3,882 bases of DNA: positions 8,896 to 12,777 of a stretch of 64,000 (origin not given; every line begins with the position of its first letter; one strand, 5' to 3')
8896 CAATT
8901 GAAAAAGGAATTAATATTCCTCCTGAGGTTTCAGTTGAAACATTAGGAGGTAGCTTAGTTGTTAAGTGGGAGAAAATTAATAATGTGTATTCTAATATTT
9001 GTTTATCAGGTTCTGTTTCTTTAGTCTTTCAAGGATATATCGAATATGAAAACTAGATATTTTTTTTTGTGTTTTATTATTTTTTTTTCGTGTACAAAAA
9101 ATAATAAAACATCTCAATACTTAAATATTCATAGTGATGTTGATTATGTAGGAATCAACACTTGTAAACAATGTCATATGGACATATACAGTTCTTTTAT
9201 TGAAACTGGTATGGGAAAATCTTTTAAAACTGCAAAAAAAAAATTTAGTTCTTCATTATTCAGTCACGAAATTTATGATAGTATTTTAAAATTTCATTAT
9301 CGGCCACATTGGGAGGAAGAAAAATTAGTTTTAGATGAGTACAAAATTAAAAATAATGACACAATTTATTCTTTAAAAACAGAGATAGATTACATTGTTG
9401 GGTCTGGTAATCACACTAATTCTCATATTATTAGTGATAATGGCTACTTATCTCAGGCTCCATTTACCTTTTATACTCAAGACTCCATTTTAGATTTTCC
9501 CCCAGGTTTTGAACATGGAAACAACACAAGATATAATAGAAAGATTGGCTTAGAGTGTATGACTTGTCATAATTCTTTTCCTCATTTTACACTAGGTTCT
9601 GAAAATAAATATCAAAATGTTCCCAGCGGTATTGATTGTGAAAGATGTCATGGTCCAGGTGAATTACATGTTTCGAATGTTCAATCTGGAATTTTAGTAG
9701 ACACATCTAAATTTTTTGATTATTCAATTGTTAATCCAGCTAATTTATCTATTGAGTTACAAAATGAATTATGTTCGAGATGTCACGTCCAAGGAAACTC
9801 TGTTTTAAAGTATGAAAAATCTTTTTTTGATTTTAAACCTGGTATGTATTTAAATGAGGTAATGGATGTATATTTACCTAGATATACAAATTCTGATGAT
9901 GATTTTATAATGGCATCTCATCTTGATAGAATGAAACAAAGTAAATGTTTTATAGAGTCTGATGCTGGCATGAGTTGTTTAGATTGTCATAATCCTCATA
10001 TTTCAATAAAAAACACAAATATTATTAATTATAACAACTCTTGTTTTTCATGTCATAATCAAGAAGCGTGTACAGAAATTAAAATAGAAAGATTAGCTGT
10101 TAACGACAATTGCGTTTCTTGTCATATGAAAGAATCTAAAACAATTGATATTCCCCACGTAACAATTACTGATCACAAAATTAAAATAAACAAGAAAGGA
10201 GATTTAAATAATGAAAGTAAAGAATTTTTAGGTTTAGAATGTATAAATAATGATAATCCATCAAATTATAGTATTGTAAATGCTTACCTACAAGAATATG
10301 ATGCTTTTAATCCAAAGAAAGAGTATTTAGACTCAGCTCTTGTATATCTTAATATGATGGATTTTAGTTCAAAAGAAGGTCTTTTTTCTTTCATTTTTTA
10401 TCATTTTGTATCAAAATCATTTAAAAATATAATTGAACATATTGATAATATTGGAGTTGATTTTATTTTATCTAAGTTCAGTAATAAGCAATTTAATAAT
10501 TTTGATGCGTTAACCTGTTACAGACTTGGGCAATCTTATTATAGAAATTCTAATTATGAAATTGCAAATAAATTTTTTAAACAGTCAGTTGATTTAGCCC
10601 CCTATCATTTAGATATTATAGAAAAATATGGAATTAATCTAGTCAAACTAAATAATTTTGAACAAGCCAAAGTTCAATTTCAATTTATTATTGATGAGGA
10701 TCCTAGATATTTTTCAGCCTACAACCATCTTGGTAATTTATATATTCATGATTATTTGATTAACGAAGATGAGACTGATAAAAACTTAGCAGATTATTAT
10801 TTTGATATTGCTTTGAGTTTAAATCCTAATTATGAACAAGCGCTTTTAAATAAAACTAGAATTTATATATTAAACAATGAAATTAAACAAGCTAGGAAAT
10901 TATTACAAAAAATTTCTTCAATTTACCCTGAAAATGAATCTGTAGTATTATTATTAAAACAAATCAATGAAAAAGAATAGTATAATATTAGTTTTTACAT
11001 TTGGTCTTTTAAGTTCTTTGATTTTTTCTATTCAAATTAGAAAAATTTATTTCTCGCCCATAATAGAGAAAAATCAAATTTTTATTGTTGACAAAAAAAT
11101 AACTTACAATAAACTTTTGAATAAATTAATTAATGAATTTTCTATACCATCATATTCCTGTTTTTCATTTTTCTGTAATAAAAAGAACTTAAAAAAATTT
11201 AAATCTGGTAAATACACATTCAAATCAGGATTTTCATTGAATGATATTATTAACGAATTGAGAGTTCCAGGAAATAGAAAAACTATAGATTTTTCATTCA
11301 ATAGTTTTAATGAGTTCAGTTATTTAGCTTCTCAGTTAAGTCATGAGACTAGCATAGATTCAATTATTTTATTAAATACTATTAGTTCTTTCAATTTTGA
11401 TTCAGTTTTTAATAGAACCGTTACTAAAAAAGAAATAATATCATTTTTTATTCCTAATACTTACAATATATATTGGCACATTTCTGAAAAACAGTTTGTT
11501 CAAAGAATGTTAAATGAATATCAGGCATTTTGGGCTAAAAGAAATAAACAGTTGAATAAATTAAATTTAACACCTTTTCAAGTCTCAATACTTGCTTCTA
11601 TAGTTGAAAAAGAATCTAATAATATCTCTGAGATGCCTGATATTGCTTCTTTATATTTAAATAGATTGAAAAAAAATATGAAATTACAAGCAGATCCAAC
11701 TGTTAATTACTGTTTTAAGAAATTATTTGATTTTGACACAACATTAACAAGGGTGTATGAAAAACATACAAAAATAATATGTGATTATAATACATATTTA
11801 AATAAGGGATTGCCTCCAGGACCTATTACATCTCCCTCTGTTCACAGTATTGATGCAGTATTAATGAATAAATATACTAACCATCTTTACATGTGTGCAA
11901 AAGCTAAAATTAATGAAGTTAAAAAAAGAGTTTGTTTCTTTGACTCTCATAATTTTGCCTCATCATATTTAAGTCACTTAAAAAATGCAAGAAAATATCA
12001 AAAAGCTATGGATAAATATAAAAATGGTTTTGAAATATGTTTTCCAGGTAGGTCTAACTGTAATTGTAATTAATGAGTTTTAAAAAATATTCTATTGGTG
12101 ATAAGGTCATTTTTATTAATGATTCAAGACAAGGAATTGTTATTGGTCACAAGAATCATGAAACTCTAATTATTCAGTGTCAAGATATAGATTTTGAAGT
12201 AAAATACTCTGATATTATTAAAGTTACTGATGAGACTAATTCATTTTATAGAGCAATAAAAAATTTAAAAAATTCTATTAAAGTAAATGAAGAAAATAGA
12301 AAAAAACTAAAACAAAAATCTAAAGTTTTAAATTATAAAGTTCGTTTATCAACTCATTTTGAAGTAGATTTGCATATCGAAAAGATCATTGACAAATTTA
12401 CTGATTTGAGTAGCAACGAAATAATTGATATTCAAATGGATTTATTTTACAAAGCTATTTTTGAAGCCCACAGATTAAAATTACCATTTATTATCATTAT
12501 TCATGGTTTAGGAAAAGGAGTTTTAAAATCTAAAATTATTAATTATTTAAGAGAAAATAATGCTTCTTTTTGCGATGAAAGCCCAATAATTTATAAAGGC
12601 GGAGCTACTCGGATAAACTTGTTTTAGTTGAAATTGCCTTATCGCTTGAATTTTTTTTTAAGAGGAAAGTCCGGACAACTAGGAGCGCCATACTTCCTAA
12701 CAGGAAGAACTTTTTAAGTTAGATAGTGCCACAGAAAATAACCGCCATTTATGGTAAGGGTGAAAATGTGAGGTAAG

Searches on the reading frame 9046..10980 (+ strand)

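Call 57: search_protein_families(library=pfam, proteins=[window:9046-10980:+], max_evalue=0.0001)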
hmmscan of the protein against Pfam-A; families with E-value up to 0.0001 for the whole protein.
window:9046-10980:+ (644 aa): 7 families
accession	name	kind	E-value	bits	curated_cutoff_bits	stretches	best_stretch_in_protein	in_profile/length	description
PF14559.12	TPR_19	-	7.1e-10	39.5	25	1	589-639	17-67/68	Tetratricopeptide repeat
PF14522.11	Cytochrome_C7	-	1.5e-07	31.5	24.8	0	307-360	12-66/67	Cytochrome c7 and related cytochrome c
PF13174.12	TPR_6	-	2.8e-07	31.2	26.3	0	598-629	1-32/33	Tetratricopeptide repeat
PF07719.23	TPR_2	-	3.3e-07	30.4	27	0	488-520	1-33/34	Tetratricopeptide repeat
PF09699.15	Paired_CXXCH_1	-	7.4e-06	26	20.6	0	309-340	7-39/41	Doubled CXXCH motif (Paired_CXXCH_1)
PF14537.11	Cytochrom_c3_2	-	4.6e-05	24.2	25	0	166-249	4-66/79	Cytochrome c3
PF13435.11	Cytochrome_C554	-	9.7e-05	23.7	20.8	0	168-203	48-84/84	Cytochrome c554 and c-prime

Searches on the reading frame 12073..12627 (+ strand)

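Call 57: search_protein_families(library=pfam, proteins=[window:12073-12627:+], max_evalue=0.0001)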
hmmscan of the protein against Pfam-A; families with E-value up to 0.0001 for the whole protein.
window:12073-12627:+ (184 aa): 1 family
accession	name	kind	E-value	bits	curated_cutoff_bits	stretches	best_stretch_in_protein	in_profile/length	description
PF01713.27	Smr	-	1.3e-07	32.1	25.7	1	126-183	16-76/77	Smr domain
